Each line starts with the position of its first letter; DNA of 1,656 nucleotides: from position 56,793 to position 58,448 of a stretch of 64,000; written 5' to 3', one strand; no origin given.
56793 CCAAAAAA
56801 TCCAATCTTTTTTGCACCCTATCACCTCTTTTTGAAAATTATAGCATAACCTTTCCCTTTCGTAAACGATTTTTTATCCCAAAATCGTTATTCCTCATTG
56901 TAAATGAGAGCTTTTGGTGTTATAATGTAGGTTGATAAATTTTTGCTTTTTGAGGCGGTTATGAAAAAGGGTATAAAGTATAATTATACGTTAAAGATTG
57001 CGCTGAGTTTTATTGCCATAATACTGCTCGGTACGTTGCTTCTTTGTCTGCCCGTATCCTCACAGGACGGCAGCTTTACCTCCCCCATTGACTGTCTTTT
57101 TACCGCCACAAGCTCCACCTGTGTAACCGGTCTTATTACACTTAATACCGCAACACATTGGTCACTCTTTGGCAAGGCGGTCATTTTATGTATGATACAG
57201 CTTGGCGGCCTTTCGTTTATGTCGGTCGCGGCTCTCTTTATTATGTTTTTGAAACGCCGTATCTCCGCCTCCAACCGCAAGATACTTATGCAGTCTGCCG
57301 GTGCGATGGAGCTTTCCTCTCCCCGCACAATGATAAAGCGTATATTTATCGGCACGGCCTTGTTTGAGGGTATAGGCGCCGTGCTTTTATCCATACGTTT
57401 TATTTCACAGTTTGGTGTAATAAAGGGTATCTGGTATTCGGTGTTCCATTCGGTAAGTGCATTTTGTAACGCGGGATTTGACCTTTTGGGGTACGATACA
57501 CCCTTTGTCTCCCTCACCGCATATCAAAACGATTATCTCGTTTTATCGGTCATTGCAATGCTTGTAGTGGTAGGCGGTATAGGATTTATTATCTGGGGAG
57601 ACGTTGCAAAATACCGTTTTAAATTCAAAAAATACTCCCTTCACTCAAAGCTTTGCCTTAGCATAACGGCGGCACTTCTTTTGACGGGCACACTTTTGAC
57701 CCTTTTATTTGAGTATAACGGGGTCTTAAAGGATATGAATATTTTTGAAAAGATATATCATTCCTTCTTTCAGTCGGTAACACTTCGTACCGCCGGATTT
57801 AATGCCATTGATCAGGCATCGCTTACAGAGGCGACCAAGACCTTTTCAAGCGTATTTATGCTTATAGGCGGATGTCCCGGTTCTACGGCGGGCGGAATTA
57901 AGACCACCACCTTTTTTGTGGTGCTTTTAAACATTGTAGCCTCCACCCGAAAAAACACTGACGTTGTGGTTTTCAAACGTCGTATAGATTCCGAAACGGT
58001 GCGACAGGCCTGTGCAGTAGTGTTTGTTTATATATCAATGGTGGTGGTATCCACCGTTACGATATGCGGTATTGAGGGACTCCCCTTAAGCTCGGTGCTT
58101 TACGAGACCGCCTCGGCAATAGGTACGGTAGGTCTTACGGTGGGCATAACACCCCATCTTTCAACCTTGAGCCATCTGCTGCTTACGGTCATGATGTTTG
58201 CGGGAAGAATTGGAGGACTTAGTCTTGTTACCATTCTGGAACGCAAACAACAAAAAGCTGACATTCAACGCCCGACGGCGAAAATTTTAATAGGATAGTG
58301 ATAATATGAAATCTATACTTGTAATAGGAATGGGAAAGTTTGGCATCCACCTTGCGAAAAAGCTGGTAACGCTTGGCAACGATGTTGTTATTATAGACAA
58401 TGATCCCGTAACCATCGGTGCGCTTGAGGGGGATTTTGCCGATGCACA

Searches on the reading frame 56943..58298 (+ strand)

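Call 46: search_protein_families(library=pfam, proteins=[window:56943-58298:+], max_evalue=0.00001)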
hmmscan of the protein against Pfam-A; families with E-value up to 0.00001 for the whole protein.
window:56943-58298:+ (451 aa): 1 family
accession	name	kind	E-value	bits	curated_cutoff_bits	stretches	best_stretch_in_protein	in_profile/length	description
PF02386.22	TrkH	-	6.5e-52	177.1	27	1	18-431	38-489/502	Cation transport protein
